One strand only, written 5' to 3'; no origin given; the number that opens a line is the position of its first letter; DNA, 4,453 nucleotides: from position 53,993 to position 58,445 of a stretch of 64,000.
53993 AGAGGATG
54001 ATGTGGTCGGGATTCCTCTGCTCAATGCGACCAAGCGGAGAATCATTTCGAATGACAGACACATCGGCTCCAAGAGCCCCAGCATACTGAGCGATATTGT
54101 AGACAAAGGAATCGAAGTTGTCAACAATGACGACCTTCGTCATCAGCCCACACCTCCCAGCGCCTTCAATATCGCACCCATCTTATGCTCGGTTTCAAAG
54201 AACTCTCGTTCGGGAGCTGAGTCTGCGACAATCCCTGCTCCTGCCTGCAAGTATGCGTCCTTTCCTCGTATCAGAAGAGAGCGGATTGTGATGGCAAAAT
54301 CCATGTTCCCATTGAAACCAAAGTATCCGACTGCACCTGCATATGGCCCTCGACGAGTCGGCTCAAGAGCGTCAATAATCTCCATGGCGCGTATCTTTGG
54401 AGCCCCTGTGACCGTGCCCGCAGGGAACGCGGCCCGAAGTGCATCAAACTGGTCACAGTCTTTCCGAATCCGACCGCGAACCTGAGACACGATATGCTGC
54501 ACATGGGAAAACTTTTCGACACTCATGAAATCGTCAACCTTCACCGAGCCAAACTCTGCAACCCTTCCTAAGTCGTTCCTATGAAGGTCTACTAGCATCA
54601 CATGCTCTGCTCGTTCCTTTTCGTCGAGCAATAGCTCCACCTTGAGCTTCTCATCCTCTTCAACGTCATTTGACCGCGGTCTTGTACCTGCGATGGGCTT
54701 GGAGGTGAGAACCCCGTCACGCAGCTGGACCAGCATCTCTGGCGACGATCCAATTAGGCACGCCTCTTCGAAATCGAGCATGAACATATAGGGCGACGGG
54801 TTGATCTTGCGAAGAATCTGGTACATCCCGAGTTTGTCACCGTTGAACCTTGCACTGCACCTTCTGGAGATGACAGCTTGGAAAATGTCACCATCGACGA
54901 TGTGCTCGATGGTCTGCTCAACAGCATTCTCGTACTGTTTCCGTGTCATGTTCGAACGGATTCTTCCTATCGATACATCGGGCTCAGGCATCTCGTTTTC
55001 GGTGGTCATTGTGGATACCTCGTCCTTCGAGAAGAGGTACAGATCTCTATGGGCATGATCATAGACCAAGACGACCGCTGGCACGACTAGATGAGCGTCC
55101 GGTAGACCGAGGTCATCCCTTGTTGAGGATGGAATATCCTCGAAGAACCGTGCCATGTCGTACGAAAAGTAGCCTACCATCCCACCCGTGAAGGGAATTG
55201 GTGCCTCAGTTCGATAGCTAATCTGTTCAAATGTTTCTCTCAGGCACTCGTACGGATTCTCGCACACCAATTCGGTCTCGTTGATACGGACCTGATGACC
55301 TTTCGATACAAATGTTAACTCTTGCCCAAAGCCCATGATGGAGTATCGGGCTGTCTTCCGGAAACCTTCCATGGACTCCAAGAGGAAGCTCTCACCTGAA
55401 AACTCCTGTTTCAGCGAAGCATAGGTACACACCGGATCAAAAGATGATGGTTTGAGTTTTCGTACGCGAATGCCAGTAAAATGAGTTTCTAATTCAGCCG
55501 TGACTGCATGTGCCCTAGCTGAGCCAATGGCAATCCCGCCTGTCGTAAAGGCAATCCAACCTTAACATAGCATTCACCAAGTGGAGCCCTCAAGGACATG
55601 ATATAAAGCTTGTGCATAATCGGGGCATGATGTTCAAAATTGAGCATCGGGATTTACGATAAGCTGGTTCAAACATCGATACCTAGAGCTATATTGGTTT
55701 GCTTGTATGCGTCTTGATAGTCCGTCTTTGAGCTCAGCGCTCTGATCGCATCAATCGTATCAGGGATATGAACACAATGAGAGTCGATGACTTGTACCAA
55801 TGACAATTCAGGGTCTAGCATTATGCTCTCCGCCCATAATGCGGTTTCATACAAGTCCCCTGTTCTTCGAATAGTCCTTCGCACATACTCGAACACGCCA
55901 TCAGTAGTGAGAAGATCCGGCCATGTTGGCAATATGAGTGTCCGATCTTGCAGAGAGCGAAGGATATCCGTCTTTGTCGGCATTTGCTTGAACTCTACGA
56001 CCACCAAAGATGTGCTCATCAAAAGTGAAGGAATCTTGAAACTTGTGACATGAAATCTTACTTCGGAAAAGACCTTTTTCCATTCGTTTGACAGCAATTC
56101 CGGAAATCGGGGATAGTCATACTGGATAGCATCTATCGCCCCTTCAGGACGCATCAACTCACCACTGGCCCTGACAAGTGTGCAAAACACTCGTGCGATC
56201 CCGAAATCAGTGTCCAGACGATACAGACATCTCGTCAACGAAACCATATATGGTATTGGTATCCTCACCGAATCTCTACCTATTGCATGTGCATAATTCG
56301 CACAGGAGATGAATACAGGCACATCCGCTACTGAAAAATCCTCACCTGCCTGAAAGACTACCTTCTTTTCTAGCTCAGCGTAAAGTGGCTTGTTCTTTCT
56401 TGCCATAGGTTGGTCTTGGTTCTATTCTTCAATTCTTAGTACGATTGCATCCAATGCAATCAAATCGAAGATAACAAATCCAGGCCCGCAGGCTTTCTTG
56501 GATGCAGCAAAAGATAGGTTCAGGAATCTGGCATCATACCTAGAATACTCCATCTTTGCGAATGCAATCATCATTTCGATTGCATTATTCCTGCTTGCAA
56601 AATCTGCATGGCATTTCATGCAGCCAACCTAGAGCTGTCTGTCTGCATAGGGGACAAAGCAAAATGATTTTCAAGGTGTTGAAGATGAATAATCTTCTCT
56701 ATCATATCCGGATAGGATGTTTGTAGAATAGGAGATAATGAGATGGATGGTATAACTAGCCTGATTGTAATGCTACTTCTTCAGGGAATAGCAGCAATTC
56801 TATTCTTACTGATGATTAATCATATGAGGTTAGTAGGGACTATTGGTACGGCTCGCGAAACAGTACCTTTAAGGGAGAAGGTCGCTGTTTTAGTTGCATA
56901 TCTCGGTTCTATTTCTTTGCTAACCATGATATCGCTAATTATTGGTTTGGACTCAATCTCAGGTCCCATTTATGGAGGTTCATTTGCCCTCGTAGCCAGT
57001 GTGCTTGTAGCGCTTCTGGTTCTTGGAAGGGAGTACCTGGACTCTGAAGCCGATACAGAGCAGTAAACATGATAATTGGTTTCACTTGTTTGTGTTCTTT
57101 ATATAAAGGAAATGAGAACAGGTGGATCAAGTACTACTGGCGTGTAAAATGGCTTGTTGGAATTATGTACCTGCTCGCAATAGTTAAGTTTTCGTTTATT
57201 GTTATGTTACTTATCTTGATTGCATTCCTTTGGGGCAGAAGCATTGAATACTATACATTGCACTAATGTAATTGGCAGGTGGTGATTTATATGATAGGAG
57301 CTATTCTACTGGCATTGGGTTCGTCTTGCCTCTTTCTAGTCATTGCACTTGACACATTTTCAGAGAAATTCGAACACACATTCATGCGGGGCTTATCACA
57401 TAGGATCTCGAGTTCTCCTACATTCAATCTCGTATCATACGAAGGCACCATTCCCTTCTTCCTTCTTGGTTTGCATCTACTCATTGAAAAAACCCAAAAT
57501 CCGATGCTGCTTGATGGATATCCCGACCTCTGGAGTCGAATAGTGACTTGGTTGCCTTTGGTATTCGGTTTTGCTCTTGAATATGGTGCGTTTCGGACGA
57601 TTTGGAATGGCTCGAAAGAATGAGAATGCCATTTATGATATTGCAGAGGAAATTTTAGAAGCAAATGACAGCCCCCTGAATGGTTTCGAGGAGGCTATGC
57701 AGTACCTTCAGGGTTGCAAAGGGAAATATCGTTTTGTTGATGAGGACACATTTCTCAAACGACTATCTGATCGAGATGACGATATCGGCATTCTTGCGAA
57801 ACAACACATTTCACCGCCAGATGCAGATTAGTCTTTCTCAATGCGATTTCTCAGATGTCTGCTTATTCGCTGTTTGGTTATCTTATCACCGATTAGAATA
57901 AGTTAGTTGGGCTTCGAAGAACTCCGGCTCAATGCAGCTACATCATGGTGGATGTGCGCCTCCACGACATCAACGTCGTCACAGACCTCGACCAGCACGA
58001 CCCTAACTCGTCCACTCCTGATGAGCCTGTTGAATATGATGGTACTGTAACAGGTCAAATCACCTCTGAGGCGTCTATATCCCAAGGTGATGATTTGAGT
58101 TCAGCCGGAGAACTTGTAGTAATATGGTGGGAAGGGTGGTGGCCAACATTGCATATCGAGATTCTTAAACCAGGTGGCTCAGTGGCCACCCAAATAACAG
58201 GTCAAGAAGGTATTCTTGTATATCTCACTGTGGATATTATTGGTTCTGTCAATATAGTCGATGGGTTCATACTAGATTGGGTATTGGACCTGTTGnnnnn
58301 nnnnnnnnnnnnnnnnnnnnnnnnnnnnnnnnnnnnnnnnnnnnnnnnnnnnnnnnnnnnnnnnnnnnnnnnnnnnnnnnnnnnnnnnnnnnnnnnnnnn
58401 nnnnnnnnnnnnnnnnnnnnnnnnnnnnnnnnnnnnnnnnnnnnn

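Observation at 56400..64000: AT-rich island carrying a tandem array of paralogous 'VD-R-HD-NVV-DL / PNSSTP / WWGWWP-LHI / DLLG' membrane-protein cassettes, three followed by an unrelated small membrane partner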

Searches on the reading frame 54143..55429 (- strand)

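Call 29: search_protein_families(library=pfam, proteins=[window:54143-55429:-], max_evalue=0.00001)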
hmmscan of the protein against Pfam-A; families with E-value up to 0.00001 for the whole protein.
window:54143-55429:- (428 aa): 2 families
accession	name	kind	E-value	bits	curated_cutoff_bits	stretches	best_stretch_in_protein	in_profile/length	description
PF00425.24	Chorismate_bind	-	8.1e-96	320.9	27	1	163-416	2-257/257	chorismate binding enzyme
PF04715.19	Anth_synt_I_N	-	1.5e-35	122.9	23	1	3-132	9-140/140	Anthranilate synthase component I, N terminal region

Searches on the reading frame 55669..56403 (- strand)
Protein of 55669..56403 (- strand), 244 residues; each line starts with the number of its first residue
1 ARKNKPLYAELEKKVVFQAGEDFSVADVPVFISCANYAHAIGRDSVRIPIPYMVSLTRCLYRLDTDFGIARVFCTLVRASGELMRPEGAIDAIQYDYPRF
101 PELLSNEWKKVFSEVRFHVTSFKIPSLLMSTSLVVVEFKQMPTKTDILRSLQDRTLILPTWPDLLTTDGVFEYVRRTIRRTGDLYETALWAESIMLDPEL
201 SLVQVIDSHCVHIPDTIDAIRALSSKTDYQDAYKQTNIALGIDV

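Call 29: search_protein_families(library=pfam, proteins=[window:55669-56403:-], max_evalue=0.00001)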
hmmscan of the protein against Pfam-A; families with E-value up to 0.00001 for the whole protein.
window:55669-56403:- (244 aa): 0 families

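Call 109: find_related_loci(query=window:55669-56403:-, collection=metagenome_contigs, flank=10000)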
Query window:55669-56403:- (244 aa) in metagenome_contigs; peptide patterns used: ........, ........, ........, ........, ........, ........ (x = any residue, [..] = any of these).
74 stretches matched a pattern, but none encodes a relative of the query by tblastn (E <= 1e-3).
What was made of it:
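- Tried and rejected: Metagenome scan with the flanking 245-aa ORF, meant to find the same chromosomal site in related strains, found nothing (call 109).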

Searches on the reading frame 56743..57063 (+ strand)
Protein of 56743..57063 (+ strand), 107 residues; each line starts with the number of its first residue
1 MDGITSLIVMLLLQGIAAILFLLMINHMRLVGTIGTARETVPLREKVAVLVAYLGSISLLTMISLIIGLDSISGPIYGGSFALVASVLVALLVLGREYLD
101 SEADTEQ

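Call 12: search_protein_families(library=pfam, proteins=[window:56743-57063:+], max_evalue=1)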
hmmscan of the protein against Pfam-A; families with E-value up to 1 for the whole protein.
window:56743-57063:+ (107 aa): 1 family
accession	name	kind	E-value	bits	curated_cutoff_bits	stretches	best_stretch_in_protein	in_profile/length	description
PF07332.16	Phage_holin_3_6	-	0.074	13.5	28.4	0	4-32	70-98/116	Putative Actinobacterial Holin-X, holin superfamily III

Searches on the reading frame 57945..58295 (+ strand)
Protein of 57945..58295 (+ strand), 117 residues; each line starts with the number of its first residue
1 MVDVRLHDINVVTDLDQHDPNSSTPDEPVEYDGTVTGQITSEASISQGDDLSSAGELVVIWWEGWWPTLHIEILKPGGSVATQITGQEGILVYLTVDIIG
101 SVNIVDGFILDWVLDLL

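Call 27: find_related_loci(query=A3, collection=genome_contigs, flank=10000)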
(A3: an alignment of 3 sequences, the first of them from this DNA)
Query A3 (117 aa) in genome_contigs; peptide patterns used: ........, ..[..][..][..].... (x = any residue, [..] = any of these).
11 stretches matched a pattern, but none encodes a relative of the query by tblastn (E <= 1e-3).
